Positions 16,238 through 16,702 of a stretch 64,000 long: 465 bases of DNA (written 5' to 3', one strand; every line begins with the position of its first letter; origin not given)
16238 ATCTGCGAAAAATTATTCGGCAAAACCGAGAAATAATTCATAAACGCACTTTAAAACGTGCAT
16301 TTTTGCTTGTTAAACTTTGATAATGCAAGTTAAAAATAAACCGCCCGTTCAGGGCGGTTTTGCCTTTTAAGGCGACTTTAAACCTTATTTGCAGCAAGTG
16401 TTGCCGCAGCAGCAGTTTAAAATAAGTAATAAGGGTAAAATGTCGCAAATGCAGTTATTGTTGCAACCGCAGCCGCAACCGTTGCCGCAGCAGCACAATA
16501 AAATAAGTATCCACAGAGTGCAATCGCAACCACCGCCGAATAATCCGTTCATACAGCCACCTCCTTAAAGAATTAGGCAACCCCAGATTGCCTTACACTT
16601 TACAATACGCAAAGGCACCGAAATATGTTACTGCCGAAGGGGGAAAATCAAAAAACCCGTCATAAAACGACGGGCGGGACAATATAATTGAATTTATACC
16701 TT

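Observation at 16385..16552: Unannotated, internally duplicated 55-aa cysteine-rich micro-protein gene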

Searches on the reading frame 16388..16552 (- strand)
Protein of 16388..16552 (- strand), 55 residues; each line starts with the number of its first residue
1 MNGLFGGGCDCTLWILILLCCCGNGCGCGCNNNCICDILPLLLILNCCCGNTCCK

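Call 3: search_protein_families(library=ncbifam, proteins=[window:16388-16552:-], max_evalue=10)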
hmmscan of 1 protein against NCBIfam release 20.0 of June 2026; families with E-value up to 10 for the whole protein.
seq(55 aa): 0 families

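Call 4: search_protein_families(library=pfam, proteins=[window:16388-16552:-], max_evalue=10)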
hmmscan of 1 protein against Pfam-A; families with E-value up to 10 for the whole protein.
seq(55 aa): 0 families

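Call 7: find_homologous_proteins(query=window:16388-16552:-, max_evalue=0.01)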
Query seq(55 aa) (55 aa): 5 proteins with E <= 0.01 among 19 candidates.
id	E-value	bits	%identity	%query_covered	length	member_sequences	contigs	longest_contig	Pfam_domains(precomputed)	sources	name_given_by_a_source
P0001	1.5e-16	78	83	96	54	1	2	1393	-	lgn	-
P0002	2.4e-11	61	75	95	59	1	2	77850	-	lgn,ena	-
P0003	1.9e-9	55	69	95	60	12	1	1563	-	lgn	-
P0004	3.3e-4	38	85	36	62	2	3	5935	-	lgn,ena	-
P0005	1.3e-3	36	82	40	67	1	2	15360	-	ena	-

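Call 11: find_encoding_contigs(protein=P0002, flank=4000, max_places=3)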
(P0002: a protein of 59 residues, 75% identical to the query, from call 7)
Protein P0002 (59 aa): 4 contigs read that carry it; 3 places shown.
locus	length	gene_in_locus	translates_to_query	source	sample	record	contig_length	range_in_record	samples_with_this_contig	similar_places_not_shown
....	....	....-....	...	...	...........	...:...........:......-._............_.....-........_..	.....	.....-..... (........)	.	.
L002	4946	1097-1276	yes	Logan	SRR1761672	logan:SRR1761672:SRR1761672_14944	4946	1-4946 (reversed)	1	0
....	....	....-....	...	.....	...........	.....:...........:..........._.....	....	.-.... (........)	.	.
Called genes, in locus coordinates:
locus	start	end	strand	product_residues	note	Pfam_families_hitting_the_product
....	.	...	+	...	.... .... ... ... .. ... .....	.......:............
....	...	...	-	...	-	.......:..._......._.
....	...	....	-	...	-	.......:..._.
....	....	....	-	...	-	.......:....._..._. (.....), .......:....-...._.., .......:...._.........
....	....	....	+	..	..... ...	-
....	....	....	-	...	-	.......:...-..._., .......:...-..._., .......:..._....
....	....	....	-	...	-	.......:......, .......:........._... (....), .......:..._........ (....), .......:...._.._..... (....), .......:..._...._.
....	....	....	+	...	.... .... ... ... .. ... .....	-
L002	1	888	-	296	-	?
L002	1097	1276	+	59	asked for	-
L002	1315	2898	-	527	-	PF13167:GTP-bdg_N, PF16360:GTP-bdg_M, PF01926:MMR_HSR1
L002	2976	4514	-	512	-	PF00117:GATase, PF07722:Peptidase_C26 (weak), PF02540:NAD_synthase (weak), PF03054:tRNA_Me_trans (weak), PF00958:GMP_synt_C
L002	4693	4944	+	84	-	?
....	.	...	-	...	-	?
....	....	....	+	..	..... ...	-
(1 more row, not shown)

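Call 12: find_encoding_contigs(protein=P0005, flank=4000, max_places=3)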
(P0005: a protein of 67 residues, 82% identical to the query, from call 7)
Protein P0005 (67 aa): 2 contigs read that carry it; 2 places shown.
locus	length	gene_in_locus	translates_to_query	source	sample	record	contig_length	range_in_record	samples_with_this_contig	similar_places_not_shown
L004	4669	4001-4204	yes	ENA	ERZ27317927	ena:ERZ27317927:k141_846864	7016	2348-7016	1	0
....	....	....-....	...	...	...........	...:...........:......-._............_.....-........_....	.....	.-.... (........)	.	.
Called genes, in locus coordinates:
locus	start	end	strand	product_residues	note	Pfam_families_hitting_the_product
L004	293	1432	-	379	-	PF25198:Spore_GerAC_N, PF05504:Spore_GerAC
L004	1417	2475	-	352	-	-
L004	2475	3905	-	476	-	PF03323:GerA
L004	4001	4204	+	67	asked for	-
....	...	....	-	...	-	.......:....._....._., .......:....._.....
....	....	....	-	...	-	-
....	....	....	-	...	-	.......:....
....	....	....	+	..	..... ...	-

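Call 13: find_encoding_contigs(protein=P0004, flank=4000, max_places=3)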
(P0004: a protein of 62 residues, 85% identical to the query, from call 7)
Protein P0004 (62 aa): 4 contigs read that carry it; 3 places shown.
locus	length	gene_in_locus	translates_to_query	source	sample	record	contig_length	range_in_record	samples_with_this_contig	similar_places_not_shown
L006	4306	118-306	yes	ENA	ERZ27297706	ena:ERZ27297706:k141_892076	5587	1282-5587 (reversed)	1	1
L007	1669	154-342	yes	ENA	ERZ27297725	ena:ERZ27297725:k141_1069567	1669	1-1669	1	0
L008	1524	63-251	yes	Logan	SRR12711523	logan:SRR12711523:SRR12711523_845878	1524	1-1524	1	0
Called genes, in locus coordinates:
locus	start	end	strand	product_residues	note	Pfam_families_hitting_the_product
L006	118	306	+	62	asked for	-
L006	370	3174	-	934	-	PF02368:Big_2, PF21764:Invasin_D4 (faint), PF26182:Ig_NUP210_5th (faint), PF02368:Big_2 (weak), PF21461:HL_N-beta (weak)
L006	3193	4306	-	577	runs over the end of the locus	PF16949:ABC_tran_2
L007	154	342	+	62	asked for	-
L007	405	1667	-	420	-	?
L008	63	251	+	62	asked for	-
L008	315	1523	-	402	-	?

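Call 14: search_protein_representatives(protein=window:16388-16552:-)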
Query: 55 residues. Proteins with E-value up to 0.001 (for the whole library): 5; up to 1e-10: 1; up to 1e-30: 0. The best 5 are listed.
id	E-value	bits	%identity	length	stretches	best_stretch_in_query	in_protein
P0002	7.6e-12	61.0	77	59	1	1-52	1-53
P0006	5.6e-05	39.2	62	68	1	3-51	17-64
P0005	4.2e-04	36.4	74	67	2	8-52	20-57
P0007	4.3e-04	36.4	60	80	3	2-35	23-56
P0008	9.6e-04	35.3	84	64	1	2-33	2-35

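Call 18: find_homologous_proteins(query=A1, max_evalue=0.01)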
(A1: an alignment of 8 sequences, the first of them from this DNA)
Query A1 (8 sequences) (55 aa, profile of the alignment): 79 proteins with E <= 0.01 among 8000 candidates.
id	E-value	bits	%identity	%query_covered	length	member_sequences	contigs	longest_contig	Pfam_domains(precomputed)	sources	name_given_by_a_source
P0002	1.2e-19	88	75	95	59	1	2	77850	-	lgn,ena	-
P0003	2.6e-19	87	69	95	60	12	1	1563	-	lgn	-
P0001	1.5e-17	81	83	96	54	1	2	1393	-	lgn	-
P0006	1.5e-16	78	56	87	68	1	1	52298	-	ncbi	ncbi:MAG: chorion class high-cysteine HCB protein 13 [Lachnospiraceae bacterium]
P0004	7.4e-14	69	85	36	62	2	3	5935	-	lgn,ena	-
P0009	9.7e-13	66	79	44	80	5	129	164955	-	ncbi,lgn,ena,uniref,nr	ncbi:chorion class high-cysteine HCB protein 13 [Blautia sp. An46]|uniref:chorion class high-cystein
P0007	1.1e-12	66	75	44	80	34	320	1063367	-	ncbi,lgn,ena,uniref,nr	ncbi:MAG TPA: chorion class high-cysteine HCB protein 13 [Candidatus Blautia ornithocaccae]|uniref:C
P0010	1.2e-9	56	66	91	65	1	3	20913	-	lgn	-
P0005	3.8e-9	54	82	40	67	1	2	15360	-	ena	-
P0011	8.3e-9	53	89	33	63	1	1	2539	-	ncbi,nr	ncbi:MAG: hypothetical protein J6A99_05400 [Clostridia bacterium]|nr:hypothetical protein [Clostridi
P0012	6.6e-8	50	54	91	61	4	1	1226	-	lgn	-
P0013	1.8e-6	46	50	87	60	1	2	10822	-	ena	-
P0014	1.9e-6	46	50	87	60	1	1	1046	-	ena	-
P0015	2.2e-6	45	50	91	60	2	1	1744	-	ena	-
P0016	3.7e-6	45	52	87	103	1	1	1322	-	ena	-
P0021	1.1e-5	43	-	-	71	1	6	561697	-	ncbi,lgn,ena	-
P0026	2.4e-5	42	54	51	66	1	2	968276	-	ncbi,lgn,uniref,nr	ncbi:Uncharacterised protein [uncultured Roseburia sp.]|uniref:Chorion class high-cysteine HCB prote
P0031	4.5e-5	41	56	75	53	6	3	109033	-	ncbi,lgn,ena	-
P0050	8.1e-4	37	53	73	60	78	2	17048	-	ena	-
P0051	8.3e-4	37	59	71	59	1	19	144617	-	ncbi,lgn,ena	-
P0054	1.3e-3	36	55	55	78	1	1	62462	-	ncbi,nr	ncbi:MAG: chorion class high-cysteine HCB protein 13 [Clostridium sp.]|nr:chorion class high-cystein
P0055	1.4e-3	36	56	75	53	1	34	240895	-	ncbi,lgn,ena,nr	ncbi:MAG: hypothetical protein II896_01585 [Clostridia bacterium]|nr:hypothetical protein [Clostridi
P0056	1.7e-3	36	-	-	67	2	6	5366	-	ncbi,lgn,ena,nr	ncbi:MAG: chorion class high-cysteine HCB protein 13 [Clostridia bacterium]|nr:chorion class high-cy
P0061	3.1e-3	35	50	56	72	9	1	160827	-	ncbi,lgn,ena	-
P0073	6.1e-3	34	48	49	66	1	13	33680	-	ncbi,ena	-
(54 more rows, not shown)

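Call 19: find_related_loci(query=A1, collection=genome_contigs, flank=5000)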
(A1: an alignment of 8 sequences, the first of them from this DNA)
Query A1 (55 aa) in genome_contigs; peptide patterns used: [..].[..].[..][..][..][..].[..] (x = any residue, [..] = any of these).
599 stretches matched a pattern (row limit reached: there are more); 17 encode a relative of the query (tblastn E <= 1e-3); 17 distinct loci.
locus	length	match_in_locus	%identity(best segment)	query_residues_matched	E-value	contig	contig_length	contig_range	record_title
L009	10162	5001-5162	70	1-52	5e-13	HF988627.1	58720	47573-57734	Faecalibacterium sp. CAG:1138 genomic scaffold, scf1, whole genome shotgun sequence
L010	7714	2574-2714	56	3-50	3e-9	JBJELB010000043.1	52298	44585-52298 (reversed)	MAG: Lachnospiraceae bacterium isolate LOHA14_bin.019 NODE_242_length_52298_cov_8.552706, whole genome shotgun sequence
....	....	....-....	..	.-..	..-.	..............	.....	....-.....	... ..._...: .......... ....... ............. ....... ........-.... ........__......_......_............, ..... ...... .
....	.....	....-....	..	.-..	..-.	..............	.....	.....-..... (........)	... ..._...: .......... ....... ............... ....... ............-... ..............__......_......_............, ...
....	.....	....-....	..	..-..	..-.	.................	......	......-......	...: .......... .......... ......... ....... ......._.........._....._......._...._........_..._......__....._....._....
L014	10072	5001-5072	71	31-54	1e-6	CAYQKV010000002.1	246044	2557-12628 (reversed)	MAG TPA_asm: uncultured Christensenella sp. isolate binchicken_co370_50 genome assembly, contig: NODE_41_length_246044_c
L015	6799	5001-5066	86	31-52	1e-6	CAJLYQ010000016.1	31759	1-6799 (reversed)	MAG TPA_asm: uncultured Catabacter sp. isolate ERR321646-bin.66 genome assembly, contig: NODE_919_length_31759_cov_5.122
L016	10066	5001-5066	86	31-52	2e-6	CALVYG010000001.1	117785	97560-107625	MAG: uncultured Clostridia bacterium isolate BRZ_LD__bin84 genome assembly, contig: BRZ_LD__NODE_60_length_117785_cov_6.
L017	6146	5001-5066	82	31-52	2e-6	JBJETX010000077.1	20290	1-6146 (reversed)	MAG: Christensenellales bacterium isolate PUUB15_bin.055 NODE_2325_length_20290_cov_5.935607, whole genome shotgun seque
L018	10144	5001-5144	48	8-52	2e-6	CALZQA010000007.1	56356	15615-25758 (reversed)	MAG: uncultured bacterium isolate SRR5240751_bin.37_metaWRAP_v1.3_MAG genome assembly, contig: ERZ9450696.91, whole geno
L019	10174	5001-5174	45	6-52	3e-6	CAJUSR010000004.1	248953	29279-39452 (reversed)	MAG TPA_asm: uncultured Kineothrix sp. isolate MGBC162921 genome assembly, contig: MGBC162921.4, whole genome shotgun se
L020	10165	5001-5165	52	5-52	6e-6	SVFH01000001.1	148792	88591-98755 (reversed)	MAG: Lachnospiraceae bacterium isolate SIG327 NODE_2208_length_148792_cov_3.235382, whole genome shotgun sequence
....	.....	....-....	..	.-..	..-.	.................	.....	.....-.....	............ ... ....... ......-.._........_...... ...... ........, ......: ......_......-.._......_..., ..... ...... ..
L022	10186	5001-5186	39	1-51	2e-5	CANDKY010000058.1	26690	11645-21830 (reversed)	MAG TPA_asm: uncultured Lachnospiraceae bacterium isolate ERR6760096_bin.23_metawrap_v1.3_MAG genome assembly, contig: E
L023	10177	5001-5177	70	8-51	3e-5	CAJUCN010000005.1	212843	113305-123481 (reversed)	MAG TPA_asm: uncultured Lachnospiraceae bacterium isolate MGBC129275 genome assembly, contig: MGBC129275.5, whole genome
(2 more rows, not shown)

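Call 25: find_related_loci(query=A1, collection=metagenome_contigs, flank=4000)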
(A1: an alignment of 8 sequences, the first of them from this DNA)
Query A1 (55 aa) in metagenome_contigs; peptide patterns used: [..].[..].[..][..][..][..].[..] (x = any residue, [..] = any of these).
600 stretches matched a pattern (row limit reached: there are more); 41 encode a relative of the query (tblastn E <= 1e-3); 41 distinct loci.
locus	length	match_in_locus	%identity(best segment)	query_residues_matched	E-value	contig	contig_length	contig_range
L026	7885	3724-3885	70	1-52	1e-15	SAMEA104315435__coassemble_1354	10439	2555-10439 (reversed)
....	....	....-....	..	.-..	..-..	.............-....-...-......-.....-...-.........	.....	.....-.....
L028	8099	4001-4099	61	2-34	1e-8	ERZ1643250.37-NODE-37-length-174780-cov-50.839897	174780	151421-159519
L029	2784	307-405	61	1-33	5e-8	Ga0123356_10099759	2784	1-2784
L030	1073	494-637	48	8-52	3e-6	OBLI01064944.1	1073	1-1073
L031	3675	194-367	45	6-52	3e-6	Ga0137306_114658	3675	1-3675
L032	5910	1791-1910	55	1-35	1e-5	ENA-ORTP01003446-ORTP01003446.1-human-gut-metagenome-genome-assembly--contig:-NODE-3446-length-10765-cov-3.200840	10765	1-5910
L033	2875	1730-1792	76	5-25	1e-5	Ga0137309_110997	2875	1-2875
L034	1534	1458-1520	76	5-25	2e-5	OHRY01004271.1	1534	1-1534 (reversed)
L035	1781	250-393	50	13-51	2e-5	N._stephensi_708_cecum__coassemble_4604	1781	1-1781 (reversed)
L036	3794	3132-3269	50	5-52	2e-5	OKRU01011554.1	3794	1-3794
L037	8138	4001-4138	50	5-52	2e-5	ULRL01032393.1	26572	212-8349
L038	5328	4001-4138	50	5-52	2e-5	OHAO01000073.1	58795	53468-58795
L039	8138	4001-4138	50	5-52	2e-5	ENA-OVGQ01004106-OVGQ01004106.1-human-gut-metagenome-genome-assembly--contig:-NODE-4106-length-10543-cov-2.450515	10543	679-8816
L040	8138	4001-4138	50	5-52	2e-5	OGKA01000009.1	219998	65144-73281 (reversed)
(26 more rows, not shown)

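Call 28: find_encoding_contigs(protein=window:16388-16552:-, flank=3000, max_places=5)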
Protein seq(55 aa) (55 aa): no gene with exactly this product is on record in the collection.

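Call 29: find_encoding_contigs(protein=P0001, flank=3000, max_places=4)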
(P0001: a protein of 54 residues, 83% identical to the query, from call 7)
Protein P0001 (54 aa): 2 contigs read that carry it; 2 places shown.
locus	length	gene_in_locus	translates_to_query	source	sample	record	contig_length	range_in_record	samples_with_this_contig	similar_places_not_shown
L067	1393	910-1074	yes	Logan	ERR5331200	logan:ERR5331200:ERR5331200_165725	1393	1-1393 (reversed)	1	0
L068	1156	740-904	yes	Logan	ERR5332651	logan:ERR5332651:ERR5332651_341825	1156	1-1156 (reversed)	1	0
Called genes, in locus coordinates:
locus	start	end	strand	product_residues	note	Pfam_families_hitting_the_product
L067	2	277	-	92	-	?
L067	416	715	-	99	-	-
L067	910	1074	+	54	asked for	-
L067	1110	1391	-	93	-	?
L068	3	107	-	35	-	?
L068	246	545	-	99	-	-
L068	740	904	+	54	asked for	-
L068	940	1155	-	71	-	?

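Call 42: find_encoding_contigs(protein=P0007, flank=5000, max_places=3)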
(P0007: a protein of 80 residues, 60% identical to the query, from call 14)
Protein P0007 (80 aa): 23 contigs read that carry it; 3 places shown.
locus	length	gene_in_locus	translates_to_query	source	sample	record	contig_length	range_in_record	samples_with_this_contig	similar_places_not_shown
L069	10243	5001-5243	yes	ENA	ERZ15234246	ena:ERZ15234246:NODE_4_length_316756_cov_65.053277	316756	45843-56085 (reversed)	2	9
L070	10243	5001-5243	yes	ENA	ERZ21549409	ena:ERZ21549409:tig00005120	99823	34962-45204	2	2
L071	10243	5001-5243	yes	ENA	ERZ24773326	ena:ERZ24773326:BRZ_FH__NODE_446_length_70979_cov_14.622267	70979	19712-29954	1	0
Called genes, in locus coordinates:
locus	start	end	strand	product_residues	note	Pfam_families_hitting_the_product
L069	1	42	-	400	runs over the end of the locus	PF00180:Iso_dh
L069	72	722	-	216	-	PF00392:GntR, PF07729:FCD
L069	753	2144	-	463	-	PF00682:HMGL-like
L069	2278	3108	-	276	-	PF00082:Peptidase_S8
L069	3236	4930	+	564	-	PF00082:Peptidase_S8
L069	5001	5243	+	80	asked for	-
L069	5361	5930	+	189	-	-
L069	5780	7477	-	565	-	PF00488:MutS_V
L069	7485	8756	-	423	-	PF00202:Aminotran_3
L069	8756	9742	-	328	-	PF00490:ALAD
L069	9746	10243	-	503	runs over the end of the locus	PF00590:TP_methylase, PF02602:HEM4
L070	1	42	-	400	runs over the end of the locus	PF00180:Iso_dh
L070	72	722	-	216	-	PF00392:GntR, PF07729:FCD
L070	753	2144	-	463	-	PF00682:HMGL-like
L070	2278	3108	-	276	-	PF00082:Peptidase_S8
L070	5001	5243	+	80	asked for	-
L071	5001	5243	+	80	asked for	-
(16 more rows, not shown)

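Call 43: find_encoding_contigs(protein=P0050, flank=5000, max_places=2)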
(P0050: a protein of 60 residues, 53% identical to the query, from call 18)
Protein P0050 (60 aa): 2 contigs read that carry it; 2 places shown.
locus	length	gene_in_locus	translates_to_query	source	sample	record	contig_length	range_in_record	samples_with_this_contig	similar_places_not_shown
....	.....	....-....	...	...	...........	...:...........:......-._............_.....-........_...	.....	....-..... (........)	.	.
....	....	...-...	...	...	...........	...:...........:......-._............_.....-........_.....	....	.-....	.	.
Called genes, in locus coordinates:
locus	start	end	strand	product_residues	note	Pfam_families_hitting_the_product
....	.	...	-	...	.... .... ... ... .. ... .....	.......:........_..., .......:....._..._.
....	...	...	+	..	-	-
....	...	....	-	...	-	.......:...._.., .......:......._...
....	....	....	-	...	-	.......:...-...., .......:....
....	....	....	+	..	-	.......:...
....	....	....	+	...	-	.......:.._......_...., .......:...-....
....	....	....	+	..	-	-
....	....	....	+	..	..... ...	-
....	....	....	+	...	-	-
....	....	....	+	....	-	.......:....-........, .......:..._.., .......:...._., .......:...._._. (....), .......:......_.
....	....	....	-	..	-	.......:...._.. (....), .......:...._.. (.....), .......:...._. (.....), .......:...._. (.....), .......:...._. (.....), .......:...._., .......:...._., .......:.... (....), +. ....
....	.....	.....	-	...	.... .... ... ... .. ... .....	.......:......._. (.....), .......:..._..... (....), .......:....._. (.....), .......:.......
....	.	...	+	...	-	?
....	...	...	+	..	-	-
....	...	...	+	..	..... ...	-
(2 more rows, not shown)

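Call 44: find_encoding_contigs(protein=P0055, flank=5000, max_places=2)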
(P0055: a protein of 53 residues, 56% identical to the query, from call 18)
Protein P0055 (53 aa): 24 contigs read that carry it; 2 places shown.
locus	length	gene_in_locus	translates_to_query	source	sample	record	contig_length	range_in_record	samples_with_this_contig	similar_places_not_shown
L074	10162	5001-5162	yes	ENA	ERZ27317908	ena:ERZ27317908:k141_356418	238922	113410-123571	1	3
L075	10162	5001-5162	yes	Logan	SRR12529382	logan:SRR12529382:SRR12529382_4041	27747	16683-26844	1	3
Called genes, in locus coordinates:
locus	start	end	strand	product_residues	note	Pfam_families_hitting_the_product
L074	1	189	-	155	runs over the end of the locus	PF02590:SPOUT_MTase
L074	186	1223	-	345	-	PF02517:Rce1-like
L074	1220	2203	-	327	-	PF02517:Rce1-like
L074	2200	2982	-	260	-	PF00753:Lactamase_B, PF23023:Anti-Pycsar_Apyc1, PF12706:Lactamase_B_2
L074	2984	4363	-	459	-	PF28494:GlyRS_ins_1 (weak), PF00587:tRNA-synt_2b, PF03129:HGTP_anticodon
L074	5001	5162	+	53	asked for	-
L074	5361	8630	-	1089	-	-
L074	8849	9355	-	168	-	PF01196:Ribosomal_L17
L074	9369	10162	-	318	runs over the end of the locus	PF01193:RNA_pol_L, PF01000:RNA_pol_A_bac, PF03118:RNA_pol_A_CTD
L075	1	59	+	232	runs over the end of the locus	-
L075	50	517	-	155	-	PF02590:SPOUT_MTase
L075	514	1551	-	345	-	PF02517:Rce1-like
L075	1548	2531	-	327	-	PF02517:Rce1-like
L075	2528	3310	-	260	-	PF00753:Lactamase_B, PF23023:Anti-Pycsar_Apyc1, PF12706:Lactamase_B_2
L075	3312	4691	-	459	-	PF28494:GlyRS_ins_1 (weak), PF00587:tRNA-synt_2b, PF03129:HGTP_anticodon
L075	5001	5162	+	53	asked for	-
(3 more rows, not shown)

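Call 47: search_protein_families(library=ncbifam, alignment_id=A3, max_evalue=1)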
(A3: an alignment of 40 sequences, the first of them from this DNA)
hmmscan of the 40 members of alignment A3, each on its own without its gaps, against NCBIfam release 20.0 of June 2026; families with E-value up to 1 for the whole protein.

A. member 1, seq(55 aa): 0 families

B. families by the number of members that match (of 40 scanned): 3 families
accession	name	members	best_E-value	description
NF038035.1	lactGalph_entA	1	0.042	lactococcin G-alpha/enterocin 1071A family bacteriocin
NF007414.0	PRK09952.1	1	0.073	shikimate transporter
NF058647.1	lipo_LytA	1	0.69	acidic lipoprotein LytA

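Call 48: search_protein_families(library=pfam, alignment_id=A3, max_evalue=1)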
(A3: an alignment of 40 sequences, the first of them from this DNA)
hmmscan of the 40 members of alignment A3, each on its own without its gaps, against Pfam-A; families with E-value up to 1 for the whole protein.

A. member 1, seq(55 aa): 0 families

B. families by the number of members that match (of 40 scanned): 2 families
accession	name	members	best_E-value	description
PF20137.4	DUF6527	1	0.13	Family of unknown function (DUF6527)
PF14993.11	Neuropeptide_S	1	0.4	Neuropeptide S precursor protein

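Call 49: search_solved_structures(query=A3, max_evalue=1)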
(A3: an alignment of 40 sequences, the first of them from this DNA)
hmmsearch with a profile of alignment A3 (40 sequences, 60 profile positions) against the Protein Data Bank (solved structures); distinct sequences matched with E-value up to 1: 0.
